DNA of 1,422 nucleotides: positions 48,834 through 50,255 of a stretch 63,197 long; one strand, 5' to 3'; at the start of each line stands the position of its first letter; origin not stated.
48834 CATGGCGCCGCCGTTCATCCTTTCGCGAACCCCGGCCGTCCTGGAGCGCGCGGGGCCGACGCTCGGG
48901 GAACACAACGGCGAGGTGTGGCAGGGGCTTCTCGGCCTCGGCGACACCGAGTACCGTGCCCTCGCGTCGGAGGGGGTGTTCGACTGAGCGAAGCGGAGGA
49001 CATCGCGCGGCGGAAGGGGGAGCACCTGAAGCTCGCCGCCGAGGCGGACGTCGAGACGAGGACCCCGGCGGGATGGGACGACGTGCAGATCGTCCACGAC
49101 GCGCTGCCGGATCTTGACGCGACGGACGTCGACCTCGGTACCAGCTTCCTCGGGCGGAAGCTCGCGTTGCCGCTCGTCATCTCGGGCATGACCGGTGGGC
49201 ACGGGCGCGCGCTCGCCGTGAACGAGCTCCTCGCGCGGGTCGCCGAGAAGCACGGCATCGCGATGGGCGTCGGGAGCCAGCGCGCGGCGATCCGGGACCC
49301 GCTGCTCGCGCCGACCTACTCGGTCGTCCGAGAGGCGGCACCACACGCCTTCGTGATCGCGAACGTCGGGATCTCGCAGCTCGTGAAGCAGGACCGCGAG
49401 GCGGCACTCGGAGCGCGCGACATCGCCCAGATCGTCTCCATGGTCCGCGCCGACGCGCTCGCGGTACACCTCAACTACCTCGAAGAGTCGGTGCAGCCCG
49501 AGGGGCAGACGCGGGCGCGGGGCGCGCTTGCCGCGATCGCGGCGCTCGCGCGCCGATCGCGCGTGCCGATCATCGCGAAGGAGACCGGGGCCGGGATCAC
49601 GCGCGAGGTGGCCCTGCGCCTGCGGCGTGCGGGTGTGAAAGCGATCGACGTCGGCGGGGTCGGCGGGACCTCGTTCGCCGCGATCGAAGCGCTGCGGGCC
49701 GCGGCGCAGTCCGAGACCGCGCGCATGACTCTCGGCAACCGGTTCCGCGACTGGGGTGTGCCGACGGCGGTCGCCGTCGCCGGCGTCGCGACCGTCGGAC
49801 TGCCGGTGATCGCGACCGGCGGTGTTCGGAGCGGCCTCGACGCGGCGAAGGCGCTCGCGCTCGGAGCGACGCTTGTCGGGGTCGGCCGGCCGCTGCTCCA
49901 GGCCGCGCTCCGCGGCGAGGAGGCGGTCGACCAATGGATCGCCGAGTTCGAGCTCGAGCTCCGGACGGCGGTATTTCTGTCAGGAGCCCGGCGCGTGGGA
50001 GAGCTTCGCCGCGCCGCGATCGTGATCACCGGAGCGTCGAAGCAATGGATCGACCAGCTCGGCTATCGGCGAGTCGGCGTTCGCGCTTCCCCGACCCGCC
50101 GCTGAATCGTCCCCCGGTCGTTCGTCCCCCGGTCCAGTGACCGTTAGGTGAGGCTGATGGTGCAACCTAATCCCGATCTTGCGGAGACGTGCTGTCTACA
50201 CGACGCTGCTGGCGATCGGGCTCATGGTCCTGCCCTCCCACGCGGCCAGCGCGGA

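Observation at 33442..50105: Three UbiD decarboxylase paralogs share one UbiX and a dedicated prFMN-precursor supply (type-2 IPP isomerase and a flavin-reductase-like ORF)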

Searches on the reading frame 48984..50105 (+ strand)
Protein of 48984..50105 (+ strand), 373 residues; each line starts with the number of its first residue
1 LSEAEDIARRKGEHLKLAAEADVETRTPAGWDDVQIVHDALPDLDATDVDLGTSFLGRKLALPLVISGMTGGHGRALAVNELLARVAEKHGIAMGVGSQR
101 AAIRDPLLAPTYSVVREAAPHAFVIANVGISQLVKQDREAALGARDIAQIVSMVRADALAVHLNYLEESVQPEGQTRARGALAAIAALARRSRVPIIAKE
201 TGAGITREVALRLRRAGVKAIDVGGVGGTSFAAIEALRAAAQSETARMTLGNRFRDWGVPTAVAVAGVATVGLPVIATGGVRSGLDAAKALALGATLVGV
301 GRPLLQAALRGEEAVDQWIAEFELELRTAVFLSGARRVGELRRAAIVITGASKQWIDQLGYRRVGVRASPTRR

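Call 7: search_protein_families(library=ncbifam, proteins=[window:48984-50105:+])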
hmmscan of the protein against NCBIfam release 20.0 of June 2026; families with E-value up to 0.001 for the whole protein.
window:48984-50105:+ (373 aa): 6 families
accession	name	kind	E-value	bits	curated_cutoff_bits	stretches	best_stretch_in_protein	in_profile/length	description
TIGR02151.1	IPP_isom_2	equivalog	5.6e-113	377.3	281.3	1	9-349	1-337/338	type 2 isopentenyl-diphosphate Delta-isomerase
NF008398.0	PRK11197.1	subfamily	1.9e-12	46.7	376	1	264-347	292-376/381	L-lactate dehydrogenase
NF033901.1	L_lactate_LldD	exception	2.1e-10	40.2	550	1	264-347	292-376/377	FMN-dependent L-lactate dehydrogenase LldD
TIGR02708.1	L_lactate_ox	equivalog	1.8e-08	33.8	645.5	1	265-343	276-355/367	L-lactate oxidase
TIGR03966.1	actino_HemFlav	equivalog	1.5e-06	27.2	470.85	1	270-349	298-380/385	pre-mycofactocin synthase MftD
TIGR01302.1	IMP_dehydrog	equivalog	0.00078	18.4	481.5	0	258-302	309-357/450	IMP dehydrogenase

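Call 9: find_homologous_proteins(query=window:48984-50105:+)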
Query window:48984-50105:+ (373 aa): 5988 proteins with E <= 0.001 among 8000 candidates; the best 120 are listed.
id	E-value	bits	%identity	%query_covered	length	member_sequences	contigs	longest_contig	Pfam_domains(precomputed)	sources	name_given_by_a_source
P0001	1.1e-199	681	98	91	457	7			PF01070.25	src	-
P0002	1.7e-197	674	87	99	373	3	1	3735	PF01070.25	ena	-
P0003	2.0e-192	657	85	97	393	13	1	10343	PF01070.25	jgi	jgi:isopentenyl-diphosphate delta-isomerase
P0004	1.4e-191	654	86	95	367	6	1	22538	PF01070.25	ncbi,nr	ncbi:MAG TPA: type 2 isopentenyl-diphosphate Delta-isomerase [Candidatus Limnocylindria bacterium]|n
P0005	2.5e-190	650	85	97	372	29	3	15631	PF01070.25,PF00478.32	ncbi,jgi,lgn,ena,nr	ncbi:MAG: type 2 isopentenyl-diphosphate Delta-isomerase [Chloroflexi bacterium]|nr:MAG: type 2 isop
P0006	1.0e-189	648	82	100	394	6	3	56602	PF01070.25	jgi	jgi:isopentenyl-diphosphate delta-isomerase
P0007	1.3e-187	641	83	97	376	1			PF01070.25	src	-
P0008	4.8e-187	639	83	97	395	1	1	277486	PF01070.25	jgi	jgi:isopentenyl-diphosphate delta-isomerase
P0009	9.1e-187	638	84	97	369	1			PF01070.25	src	-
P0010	1.5e-186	638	85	96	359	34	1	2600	PF01070.25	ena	-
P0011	5.9e-185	632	84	97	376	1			PF01070.25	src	-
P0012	6.2e-185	632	81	100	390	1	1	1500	PF01070.25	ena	-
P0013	3.6e-184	630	83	97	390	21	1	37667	PF01070.25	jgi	-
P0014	5.0e-184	629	81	100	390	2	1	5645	PF01070.25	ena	-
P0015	5.4e-182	623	79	99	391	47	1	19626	PF01070.25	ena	-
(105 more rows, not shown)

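Call 11: find_encoding_contigs(protein=P0006, flank=10000, max_places=3)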
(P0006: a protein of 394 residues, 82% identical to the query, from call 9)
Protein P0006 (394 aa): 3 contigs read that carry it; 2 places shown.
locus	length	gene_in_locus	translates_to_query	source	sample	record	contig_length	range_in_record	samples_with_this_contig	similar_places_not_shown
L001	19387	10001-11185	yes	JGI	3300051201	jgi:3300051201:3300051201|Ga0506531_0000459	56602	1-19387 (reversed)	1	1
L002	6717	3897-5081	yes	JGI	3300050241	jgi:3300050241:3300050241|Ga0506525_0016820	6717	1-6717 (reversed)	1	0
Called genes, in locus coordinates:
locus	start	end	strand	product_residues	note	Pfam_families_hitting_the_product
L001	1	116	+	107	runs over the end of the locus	-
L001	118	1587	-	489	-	PF20695:UbiD_N (weak), PF01977:UbiD, PF20696:UbiD_C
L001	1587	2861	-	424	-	PF00857:Isochorismatase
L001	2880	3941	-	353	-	PF03401:TctC (faint)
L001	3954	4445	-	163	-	PF07331:TctB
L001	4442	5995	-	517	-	PF01970:TctA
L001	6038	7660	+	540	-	PF20695:UbiD_N, PF01977:UbiD, PF20696:UbiD_C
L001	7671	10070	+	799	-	PF02515:CoA_transf_3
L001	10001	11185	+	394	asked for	PF01070:FMN_dh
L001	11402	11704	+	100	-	-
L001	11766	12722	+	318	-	PF01551:Peptidase_M23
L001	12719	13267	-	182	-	PF00293:NUDIX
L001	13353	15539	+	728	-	PF01590:GAF, PF13185:GAF_2, PF13492:GAF_3 (faint), PF00990:GGDEF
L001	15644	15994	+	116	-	PF00166:Cpn10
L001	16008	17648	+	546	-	PF00118:Cpn60_TCP1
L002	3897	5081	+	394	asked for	PF01070:FMN_dh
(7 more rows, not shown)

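Call 12: find_encoding_contigs(protein=P0008, flank=10000, max_places=3)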
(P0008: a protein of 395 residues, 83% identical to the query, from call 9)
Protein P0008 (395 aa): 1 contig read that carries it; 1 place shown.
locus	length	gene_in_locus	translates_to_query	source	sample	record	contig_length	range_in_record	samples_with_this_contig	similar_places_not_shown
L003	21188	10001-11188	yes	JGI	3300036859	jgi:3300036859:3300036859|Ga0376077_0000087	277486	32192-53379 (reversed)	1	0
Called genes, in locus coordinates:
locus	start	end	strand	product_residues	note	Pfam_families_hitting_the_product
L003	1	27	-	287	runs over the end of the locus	PF12146:Hydrolase_4, PF00561:Abhydrolase_1, PF12697:Abhydrolase_6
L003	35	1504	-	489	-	PF20695:UbiD_N, PF01977:UbiD, PF20696:UbiD_C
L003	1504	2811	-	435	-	PF00857:Isochorismatase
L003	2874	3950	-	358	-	PF03401:TctC (weak)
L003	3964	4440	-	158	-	PF07331:TctB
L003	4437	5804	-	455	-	PF01970:TctA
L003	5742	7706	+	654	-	PF20695:UbiD_N, PF01977:UbiD, PF20696:UbiD_C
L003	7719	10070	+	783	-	PF02515:CoA_transf_3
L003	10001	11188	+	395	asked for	PF01070:FMN_dh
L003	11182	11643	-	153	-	-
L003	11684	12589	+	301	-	PF01551:Peptidase_M23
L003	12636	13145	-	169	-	PF00293:NUDIX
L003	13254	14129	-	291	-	PF13378:MR_MLE_C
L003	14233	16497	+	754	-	PF01590:GAF, PF13185:GAF_2, PF13492:GAF_3 (faint), PF00990:GGDEF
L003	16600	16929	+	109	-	PF00166:Cpn10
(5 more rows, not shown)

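Call 13: find_encoding_contigs(protein=P0004, flank=10000, max_places=3)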
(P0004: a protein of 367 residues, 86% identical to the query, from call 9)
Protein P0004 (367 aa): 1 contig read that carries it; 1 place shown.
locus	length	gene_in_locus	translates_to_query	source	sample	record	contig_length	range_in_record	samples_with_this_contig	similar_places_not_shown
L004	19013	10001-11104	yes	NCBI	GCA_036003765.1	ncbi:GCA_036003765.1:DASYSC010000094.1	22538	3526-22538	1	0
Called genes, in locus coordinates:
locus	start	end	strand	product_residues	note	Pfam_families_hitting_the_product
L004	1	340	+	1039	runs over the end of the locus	PF00211:Guanylate_cyc, PF13191:AAA_16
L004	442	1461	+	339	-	PF13379:NMT1_2, PF09084:NMT1, PF16868:NMT1_3, PF12974:Phosphonate-bd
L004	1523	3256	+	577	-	PF02776:TPP_enzyme_N, PF00205:TPP_enzyme_M, PF02775:TPP_enzyme_C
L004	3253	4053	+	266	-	PF13555:AAA_29 (weak), PF00005:ABC_tran, PF13304:AAA_21 (faint)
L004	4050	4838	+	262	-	PF00528:BPD_transp_1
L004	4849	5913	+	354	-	PF13379:NMT1_2, PF09084:NMT1, PF12974:Phosphonate-bd, PF16868:NMT1_3 (faint)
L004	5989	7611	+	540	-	PF20695:UbiD_N, PF01977:UbiD, PF20696:UbiD_C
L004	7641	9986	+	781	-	PF02515:CoA_transf_3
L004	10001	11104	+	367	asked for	PF01070:FMN_dh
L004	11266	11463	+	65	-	-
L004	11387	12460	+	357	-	PF01551:Peptidase_M23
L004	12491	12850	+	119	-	PF03466:LysR_substrate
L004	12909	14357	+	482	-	PF22807:TrAA12 (faint), PF07995:GSDH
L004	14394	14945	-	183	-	PF00293:NUDIX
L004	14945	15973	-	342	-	PF02746:MR_MLE_N, PF13378:MR_MLE_C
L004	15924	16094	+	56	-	-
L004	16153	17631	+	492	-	PF01590:GAF, PF13185:GAF_2, PF13492:GAF_3 (faint)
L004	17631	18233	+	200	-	PF00990:GGDEF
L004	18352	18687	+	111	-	PF00166:Cpn10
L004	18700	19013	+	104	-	PF00118:Cpn60_TCP1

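Call 14: find_related_loci(query=window:48984-50105:+, collection=genome_contigs, flank=10000)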
Query window:48984-50105:+ (373 aa) in genome_contigs; peptide patterns used: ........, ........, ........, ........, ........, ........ (x = any residue, [..] = any of these).
364 stretches matched a pattern; 108 encode a relative of the query (tblastn E <= 1e-3); the best 80 are kept; 80 distinct loci.
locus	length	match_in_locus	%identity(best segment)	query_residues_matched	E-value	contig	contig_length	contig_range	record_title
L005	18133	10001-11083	86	1-361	0e+0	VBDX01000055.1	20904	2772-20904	MAG: Chloroflexi bacterium isolate CF_11 14_1009_13_30cm_scaffold_2054, whole genome shotgun sequence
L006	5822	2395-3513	86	1-373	0e+0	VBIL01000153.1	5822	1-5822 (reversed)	MAG: Chloroflexi bacterium isolate CF_129 14_1009_12_30cm_scaffold_9752, whole genome shotgun sequence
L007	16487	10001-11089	85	1-363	0e+0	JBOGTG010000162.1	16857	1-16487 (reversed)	MAG: Candidatus Limnocylindria bacterium isolate SC-S_metawrap_bin.40 k127_1185840, whole genome shotgun sequence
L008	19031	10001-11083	87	1-361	0e+0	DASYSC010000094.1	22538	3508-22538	MAG TPA_asm: Candidatus Limnocylindria bacterium isolate SMAG_U4527 k141_1501443, whole genome shotgun sequence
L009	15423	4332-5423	84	1-364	0e+0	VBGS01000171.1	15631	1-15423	MAG: Chloroflexi bacterium isolate CF_84 14_0927_12_20cm_scaffold_1942, whole genome shotgun sequence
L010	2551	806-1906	76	1-367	0e+0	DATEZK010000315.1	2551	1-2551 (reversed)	MAG TPA_asm: Candidatus Limnocylindria bacterium isolate SMAG_U8472 k141_47618, whole genome shotgun sequence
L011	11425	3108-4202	74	4-368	1e-169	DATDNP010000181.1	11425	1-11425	MAG TPA_asm: Candidatus Limnocylindria bacterium isolate SMAG_U440 k141_270529, whole genome shotgun sequence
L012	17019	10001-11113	74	2-372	3e-165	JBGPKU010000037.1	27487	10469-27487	MAG: Candidatus Limnocylindria bacterium isolate OBJ_0618_7090110_279 k141_7564740_length_27487_cov_14.0007, whole genom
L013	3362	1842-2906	54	4-360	1e-117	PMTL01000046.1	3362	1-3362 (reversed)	MAG: Acidimicrobiaceae bacterium isolate palsa_511 73.20110700_P2D.47_contig_413806, whole genome shotgun sequence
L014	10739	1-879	69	69-361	3e-111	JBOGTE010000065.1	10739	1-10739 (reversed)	MAG: Candidatus Limnocylindria bacterium isolate SD8037_metabat2.bin.30_sub NODE_2683_length_10739_cov_2.759518, whole g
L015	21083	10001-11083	83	1-361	0e+0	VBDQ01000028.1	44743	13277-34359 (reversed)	MAG: Chloroflexi bacterium isolate CF_4 14_0903_16_30cm_scaffold_369, whole genome shotgun sequence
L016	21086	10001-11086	51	4-363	5e-106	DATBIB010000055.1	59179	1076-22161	MAG TPA_asm: Ktedonobacterales bacterium isolate SMAG_U3883 k141_2871625, whole genome shotgun sequence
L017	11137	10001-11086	47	2-363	2e-106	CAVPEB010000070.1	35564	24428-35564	MAG: uncultured Chloroflexia bacterium isolate MFD00008.bin.2.120 genome assembly, contig: contig_74551, whole genome sh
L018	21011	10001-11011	50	3-360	2e-103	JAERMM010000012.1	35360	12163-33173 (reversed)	MAG: Chloroflexota bacterium isolate CoA_1_bin.38 scaffold_516, whole genome shotgun sequence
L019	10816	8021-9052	48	7-361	5e-103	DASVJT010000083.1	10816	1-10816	MAG TPA_asm: archaeon isolate SMAG_U3026 k141_697887, whole genome shotgun sequence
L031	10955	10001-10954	54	2-319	4e-98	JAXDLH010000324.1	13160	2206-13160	MAG: Chloroflexota bacterium isolate BP_613 scaffold_3871058, whole genome shotgun sequence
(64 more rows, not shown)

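Call 28: search_protein_families(library=ncbifam, proteins=[L013:1842-2906:+])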
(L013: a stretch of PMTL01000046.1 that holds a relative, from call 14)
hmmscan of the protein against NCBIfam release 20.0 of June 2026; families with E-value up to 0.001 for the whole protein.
L013:1842-2906:+ (355 aa): 5 families
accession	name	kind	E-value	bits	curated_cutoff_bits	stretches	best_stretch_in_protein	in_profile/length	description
TIGR02151.1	IPP_isom_2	equivalog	1.2e-104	350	281.3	1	6-343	1-336/338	type 2 isopentenyl-diphosphate Delta-isomerase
NF008398.0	PRK11197.1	subfamily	2.9e-12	46.1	376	1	265-341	298-375/381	L-lactate dehydrogenase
NF033901.1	L_lactate_LldD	exception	6.5e-11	41.9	550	1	268-340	301-374/377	FMN-dependent L-lactate dehydrogenase LldD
TIGR03966.1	actino_HemFlav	equivalog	1.5e-07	30.5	470.85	1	266-340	301-376/385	pre-mycofactocin synthase MftD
TIGR02708.1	L_lactate_ox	equivalog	2.7e-06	26.6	645.5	1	268-338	284-355/367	L-lactate oxidase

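Call 32: search_protein_families(library=pfam, proteins=[L013:1217-1807:+, L013:583-1170:+, L013:33-296:+])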
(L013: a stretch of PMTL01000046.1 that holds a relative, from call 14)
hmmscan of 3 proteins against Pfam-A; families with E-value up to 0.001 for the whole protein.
L013:1217-1807:+ (196 aa): 1 family
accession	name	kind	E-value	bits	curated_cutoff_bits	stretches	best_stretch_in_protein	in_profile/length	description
PF01613.24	Flavin_Reduct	-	6.6e-25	88.4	27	1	36-181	2-151/153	Flavin reductase like domain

L013:583-1170:+ (195 aa): 1 family
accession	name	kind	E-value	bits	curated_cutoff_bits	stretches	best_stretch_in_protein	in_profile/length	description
PF02441.25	Flavoprotein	-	2.1e-41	141.7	22.7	1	9-179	2-161/162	Flavoprotein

L013:33-296:+ (87 aa): 1 family
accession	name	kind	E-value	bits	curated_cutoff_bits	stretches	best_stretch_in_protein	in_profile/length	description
PF19305.4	MmgE_PrpD_C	-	0.00011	22.5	32.1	1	12-58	112-157/173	MmgE/PrpD C-terminal domain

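Call 41: search_solved_structures(query=window:48984-50105:+, max_evalue=1e-20, show_alignments=2)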
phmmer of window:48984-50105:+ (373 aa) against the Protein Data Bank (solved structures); distinct sequences matched with E-value up to 1e-20: 5.
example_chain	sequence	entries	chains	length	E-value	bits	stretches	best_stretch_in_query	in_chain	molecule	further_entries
2zru_A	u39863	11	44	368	4.8e-75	256.2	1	6-361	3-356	Isopentenyl-diphosphate delta-isomerase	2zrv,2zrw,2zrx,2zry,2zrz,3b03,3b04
1p0k_A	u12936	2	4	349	7e-58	199.8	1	8-361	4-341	Isopentenyl-diphosphate delta-isomerase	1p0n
1vcf_A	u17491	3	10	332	2.1e-57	198.3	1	7-342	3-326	isopentenyl-diphosphate delta-isomerase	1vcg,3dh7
3sr7_A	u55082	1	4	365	7.8e-41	143.8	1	8-350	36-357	Isopentenyl-diphosphate delta-isomerase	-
4n02_A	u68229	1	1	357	1.1e-38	136.7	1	8-359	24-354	Isopentenyl-diphosphate delta-isomerase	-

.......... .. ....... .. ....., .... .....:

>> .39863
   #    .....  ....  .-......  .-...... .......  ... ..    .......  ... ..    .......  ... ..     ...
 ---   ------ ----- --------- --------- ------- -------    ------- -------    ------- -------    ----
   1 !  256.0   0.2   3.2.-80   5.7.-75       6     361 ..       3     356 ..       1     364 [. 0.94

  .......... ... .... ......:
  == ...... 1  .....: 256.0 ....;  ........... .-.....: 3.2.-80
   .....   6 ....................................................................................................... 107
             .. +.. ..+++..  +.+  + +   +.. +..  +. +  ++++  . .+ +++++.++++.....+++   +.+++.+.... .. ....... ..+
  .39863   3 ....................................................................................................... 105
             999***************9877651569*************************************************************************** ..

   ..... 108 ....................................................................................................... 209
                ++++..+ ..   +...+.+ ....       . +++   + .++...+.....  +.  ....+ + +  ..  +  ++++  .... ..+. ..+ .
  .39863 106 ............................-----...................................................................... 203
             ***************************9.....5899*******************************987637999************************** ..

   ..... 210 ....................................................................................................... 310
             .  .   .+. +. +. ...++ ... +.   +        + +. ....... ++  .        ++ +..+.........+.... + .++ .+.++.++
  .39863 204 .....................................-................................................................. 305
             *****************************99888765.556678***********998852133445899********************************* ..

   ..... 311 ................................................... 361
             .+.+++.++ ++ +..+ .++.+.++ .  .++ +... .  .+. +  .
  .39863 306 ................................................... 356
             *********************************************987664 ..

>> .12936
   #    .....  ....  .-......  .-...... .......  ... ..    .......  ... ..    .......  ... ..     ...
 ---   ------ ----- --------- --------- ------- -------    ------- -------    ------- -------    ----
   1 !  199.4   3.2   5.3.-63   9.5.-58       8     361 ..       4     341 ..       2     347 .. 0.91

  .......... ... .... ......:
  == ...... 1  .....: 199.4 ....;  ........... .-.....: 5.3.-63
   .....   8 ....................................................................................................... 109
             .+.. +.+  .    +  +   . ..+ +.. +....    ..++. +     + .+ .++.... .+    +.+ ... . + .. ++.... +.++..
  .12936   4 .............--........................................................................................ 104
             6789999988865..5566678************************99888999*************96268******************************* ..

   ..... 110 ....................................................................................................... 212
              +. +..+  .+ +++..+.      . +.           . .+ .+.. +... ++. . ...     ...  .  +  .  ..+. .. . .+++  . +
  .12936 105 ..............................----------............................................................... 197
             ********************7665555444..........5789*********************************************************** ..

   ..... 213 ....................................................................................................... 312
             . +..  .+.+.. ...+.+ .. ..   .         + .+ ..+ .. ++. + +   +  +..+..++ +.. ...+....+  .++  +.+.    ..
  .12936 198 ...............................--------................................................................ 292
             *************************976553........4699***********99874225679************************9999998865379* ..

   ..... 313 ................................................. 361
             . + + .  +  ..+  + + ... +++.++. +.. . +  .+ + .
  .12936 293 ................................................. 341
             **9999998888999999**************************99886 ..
